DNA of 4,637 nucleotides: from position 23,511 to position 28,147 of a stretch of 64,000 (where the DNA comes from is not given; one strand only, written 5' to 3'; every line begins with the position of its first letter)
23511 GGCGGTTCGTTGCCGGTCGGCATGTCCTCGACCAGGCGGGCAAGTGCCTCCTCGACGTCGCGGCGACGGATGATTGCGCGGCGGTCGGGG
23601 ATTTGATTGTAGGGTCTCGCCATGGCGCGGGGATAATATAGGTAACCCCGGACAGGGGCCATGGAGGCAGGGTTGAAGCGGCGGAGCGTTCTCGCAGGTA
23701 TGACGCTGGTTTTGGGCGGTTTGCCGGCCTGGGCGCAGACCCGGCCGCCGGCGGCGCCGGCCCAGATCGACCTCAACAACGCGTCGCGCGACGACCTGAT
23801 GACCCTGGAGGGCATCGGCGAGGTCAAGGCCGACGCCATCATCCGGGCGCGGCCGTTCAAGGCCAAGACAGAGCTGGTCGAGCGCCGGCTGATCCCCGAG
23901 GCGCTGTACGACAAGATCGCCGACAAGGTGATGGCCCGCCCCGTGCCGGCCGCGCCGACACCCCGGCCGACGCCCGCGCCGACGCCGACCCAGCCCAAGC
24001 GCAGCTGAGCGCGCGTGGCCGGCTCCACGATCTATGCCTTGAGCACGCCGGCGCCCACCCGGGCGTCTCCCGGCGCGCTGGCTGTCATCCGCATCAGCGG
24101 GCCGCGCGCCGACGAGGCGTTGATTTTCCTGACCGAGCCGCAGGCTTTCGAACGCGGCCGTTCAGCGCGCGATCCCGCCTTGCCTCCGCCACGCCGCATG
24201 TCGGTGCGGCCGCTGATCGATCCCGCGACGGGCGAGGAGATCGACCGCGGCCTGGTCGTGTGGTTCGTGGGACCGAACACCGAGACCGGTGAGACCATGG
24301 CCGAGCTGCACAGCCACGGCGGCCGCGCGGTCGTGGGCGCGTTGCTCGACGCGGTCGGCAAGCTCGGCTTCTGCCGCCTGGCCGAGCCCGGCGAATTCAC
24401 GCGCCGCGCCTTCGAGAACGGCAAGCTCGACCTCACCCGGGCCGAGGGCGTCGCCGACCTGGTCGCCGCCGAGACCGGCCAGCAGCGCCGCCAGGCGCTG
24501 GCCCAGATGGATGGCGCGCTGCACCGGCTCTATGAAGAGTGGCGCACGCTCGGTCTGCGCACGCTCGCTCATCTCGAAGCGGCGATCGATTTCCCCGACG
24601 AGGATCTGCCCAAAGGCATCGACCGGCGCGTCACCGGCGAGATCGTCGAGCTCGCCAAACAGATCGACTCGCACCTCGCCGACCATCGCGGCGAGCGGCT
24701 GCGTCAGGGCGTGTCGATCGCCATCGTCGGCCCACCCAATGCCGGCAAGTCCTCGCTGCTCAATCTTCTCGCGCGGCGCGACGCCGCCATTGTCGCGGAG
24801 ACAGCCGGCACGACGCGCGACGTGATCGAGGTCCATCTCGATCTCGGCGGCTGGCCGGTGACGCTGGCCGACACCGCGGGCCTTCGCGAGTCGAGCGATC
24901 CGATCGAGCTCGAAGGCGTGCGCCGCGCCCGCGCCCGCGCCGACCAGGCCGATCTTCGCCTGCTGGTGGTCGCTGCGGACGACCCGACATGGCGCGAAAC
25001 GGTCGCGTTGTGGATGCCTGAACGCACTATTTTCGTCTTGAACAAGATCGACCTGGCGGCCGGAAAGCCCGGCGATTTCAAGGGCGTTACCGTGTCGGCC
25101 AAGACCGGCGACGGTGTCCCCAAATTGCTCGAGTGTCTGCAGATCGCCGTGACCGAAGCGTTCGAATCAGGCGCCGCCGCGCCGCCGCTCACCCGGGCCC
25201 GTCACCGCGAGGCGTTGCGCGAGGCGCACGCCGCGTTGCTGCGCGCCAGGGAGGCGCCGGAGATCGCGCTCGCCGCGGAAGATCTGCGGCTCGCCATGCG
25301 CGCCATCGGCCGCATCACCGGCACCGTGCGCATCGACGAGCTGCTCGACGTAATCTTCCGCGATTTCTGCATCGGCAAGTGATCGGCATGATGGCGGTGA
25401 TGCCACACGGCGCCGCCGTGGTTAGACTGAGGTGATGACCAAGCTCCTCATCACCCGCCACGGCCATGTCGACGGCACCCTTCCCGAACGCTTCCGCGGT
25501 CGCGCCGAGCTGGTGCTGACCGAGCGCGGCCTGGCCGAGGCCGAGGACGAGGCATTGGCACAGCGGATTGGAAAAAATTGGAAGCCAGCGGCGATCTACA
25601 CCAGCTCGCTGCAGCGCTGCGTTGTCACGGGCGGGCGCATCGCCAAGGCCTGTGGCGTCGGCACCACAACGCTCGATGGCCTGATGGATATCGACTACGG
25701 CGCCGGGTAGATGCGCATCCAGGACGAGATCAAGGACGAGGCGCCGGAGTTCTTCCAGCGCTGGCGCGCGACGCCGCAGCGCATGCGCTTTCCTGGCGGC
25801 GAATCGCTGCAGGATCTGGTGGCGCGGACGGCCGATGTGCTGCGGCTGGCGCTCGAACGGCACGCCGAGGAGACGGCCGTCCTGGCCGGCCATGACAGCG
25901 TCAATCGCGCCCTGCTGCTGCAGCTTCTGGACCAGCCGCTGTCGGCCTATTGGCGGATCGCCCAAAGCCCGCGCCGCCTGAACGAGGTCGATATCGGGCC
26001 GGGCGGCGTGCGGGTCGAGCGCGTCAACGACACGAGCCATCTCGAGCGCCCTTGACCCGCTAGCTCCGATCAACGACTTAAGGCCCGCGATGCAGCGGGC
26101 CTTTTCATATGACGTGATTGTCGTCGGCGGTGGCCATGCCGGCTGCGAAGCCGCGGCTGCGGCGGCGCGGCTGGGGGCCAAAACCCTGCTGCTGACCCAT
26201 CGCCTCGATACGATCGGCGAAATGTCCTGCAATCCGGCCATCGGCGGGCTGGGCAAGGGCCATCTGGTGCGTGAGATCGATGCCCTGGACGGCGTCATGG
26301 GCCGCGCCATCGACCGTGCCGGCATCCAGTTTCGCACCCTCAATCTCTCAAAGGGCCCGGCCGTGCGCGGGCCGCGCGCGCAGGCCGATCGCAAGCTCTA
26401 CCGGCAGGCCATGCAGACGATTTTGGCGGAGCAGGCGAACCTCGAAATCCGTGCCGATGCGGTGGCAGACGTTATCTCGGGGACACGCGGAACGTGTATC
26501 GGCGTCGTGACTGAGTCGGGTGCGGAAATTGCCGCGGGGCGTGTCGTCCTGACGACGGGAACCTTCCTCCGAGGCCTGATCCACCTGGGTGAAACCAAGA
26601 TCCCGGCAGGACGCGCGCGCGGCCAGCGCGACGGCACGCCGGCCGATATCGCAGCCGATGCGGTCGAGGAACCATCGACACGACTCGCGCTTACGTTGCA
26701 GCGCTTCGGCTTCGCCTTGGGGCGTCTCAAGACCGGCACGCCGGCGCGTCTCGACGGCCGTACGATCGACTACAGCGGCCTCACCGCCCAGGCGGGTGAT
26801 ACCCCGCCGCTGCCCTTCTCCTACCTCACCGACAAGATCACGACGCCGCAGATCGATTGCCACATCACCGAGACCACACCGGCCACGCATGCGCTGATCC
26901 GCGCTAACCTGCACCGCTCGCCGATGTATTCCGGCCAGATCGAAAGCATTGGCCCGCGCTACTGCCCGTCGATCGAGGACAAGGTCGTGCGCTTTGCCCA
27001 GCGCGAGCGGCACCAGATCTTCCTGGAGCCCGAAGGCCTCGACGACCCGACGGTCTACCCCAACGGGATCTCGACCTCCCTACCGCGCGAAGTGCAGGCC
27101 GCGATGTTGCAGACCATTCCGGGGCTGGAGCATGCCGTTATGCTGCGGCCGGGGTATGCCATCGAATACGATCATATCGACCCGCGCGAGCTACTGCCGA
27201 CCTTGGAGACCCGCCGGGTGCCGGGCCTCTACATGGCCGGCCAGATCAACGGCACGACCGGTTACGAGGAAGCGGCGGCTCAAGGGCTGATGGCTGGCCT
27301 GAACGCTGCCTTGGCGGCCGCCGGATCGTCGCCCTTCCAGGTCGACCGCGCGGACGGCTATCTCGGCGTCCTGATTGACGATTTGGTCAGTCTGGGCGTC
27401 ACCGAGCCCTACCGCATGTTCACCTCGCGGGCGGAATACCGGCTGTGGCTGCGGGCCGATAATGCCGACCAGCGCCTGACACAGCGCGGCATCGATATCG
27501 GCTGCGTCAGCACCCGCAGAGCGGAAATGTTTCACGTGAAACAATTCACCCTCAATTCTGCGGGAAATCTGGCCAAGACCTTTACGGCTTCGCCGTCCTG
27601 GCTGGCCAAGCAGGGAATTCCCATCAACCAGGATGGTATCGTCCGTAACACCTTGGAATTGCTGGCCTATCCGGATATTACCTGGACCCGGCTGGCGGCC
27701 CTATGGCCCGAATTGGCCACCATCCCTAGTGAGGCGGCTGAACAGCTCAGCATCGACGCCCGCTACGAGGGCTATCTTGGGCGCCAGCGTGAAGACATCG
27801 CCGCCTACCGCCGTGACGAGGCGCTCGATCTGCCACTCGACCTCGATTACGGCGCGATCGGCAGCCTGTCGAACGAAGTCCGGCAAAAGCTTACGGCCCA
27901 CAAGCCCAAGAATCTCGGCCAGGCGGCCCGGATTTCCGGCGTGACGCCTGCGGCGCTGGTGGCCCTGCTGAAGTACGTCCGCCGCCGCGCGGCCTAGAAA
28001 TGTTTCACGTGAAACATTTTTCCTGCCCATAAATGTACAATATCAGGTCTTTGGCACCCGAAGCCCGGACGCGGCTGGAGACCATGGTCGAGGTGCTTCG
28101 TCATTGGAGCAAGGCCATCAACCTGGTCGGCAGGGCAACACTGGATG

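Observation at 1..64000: About one gene in five is disrupted or reduced to a stub, without any mobile elements in sight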

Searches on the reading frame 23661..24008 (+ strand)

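Call 69: search_protein_families(library=pfam, proteins=[window:23661-24008:+], max_evalue=0.01)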
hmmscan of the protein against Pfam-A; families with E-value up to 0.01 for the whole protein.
window:23661-24008:+ (115 aa): 3 families
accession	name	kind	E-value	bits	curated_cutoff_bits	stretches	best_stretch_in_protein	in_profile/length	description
PF12836.13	HHH_3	-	2.4e-10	40.8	27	1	35-90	5-64/65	Helix-hairpin-helix motif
PF00633.29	HHH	-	4.4e-08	33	24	1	38-61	5-28/30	Helix-hairpin-helix motif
PF14520.12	HHH_5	-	0.0047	17.8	27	1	37-63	28-54/57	Helix-hairpin-helix domain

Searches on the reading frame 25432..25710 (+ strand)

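Call 18: search_protein_families(library=pfam, proteins=[window:25432-25710:+], max_evalue=1)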
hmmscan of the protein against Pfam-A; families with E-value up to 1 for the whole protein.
window:25432-25710:+ (92 aa): 1 family
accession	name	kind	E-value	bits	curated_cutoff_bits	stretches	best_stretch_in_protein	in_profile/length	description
PF00300.27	His_Phos_1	-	1.3e-15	58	21.7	1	5-90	1-83/194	Histidine phosphatase superfamily (branch 1)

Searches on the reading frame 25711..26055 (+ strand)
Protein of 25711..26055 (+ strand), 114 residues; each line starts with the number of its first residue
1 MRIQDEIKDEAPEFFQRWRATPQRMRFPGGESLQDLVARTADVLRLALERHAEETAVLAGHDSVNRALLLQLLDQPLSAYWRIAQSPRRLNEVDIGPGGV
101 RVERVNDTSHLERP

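Call 18: search_protein_families(library=pfam, proteins=[window:25711-26055:+], max_evalue=1)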
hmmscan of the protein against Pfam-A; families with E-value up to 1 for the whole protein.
window:25711-26055:+ (114 aa): 1 family
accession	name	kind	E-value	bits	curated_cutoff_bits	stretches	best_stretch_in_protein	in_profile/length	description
PF00300.27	His_Phos_1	-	3.6e-21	76.2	21.7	1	4-108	90-194/194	Histidine phosphatase superfamily (branch 1)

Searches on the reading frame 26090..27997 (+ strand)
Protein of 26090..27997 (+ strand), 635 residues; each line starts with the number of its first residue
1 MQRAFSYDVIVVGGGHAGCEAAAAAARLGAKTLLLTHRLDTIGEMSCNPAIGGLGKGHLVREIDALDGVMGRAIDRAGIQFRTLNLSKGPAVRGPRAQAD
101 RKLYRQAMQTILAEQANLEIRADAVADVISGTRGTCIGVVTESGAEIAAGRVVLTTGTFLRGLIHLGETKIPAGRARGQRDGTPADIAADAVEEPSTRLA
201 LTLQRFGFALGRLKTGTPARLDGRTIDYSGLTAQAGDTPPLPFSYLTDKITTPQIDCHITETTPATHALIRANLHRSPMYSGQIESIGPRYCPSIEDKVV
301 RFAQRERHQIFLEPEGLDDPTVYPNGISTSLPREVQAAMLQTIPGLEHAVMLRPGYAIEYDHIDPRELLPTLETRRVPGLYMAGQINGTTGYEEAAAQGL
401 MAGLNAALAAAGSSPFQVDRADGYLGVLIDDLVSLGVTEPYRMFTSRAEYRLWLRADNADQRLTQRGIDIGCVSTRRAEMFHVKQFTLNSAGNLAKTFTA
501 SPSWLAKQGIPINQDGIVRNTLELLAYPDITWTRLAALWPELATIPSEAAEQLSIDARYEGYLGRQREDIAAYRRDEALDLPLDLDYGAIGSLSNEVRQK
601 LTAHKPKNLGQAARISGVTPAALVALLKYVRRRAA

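Call 7: find_encoding_contigs(protein=window:26090-27997:+, flank=10000, max_places=6)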
Protein window:26090-27997:+ (635 aa): 2 contigs read that carry it; 1 place shown.
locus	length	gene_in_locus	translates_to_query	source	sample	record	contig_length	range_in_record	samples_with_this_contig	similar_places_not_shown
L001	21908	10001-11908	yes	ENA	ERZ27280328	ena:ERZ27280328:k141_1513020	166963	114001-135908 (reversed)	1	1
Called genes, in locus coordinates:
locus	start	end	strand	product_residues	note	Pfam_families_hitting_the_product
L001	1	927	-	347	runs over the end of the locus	PF01208:URO-D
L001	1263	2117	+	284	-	PF03618:Kinase-PPPase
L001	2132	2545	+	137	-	-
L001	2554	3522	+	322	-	PF03401:TctC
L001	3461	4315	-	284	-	-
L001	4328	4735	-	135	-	-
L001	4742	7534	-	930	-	PF01842:ACT (faint), PF08335:GlnD_UR_UTase, PF27444:GlnD_3rd, PF01966:HD (weak), PF24931:ACT_ACR9_3rd (weak), PF26956:ACT_ACR_D1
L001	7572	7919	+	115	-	PF12836:HHH_3, PF00633:HHH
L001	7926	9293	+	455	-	PF10396:TrmE_N, PF12631:MnmE_helical, PF01926:MMR_HSR1, PF02421:FeoB_N (weak)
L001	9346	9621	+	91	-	PF00300:His_Phos_1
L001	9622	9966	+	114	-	PF00300:His_Phos_1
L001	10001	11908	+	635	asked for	PF00890:FAD_binding_2 (faint), PF01134:GIDA, PF07992:Pyr_redox_2 (weak), PF12831:FAD_oxidored, PF21680:GIDA_C_1st, PF13932:SAM_GIDA_C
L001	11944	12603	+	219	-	PF02527:GidB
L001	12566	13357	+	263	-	PF00142:Fer4_NifH (weak), PF01656:CbiA, PF02374:ArsA_ATPase (weak), PF06564:CBP_BcsQ, PF09140:MipZ, PF10609:ParA, PF13614:AAA_31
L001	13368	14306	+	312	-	PF02195:ParB_N, PF17762:HTH_ParB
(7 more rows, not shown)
